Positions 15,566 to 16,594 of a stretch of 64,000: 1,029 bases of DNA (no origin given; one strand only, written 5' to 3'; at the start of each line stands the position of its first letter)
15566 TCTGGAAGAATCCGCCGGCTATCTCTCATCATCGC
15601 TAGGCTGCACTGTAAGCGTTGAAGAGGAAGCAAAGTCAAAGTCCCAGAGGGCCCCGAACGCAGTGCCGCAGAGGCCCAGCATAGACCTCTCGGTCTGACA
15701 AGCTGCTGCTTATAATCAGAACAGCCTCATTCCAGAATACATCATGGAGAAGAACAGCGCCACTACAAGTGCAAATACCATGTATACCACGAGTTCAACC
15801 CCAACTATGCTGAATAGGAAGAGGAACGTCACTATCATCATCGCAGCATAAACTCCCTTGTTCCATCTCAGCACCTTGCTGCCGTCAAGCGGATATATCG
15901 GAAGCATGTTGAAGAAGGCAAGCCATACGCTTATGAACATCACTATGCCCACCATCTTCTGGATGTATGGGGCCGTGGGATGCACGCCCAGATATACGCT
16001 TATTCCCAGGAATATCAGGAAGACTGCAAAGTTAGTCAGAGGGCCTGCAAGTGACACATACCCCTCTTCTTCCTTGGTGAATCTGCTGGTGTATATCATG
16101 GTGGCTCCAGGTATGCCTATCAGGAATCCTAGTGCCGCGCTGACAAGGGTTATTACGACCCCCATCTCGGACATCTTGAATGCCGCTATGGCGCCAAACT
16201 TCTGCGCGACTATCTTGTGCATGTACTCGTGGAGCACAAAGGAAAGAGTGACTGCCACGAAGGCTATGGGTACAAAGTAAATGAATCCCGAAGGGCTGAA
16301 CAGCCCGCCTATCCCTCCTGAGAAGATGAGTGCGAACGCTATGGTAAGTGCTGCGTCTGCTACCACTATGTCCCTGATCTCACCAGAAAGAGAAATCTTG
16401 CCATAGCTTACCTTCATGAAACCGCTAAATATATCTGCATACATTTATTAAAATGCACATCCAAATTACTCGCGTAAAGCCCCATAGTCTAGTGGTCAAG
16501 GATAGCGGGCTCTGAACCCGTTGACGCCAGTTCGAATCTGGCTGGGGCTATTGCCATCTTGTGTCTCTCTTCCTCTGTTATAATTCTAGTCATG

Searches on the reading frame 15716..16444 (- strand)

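Call 47: search_protein_families(library=pfam, proteins=[window:15716-16444:-], max_evalue=0.01)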
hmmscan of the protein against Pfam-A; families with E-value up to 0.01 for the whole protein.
window:15716-16444:- (242 aa): 1 family
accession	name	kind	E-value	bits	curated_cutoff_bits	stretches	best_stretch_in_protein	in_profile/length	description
PF02163.28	Peptidase_M50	-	5.4e-10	39.4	27.2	2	161-193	159-191/221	Peptidase family M50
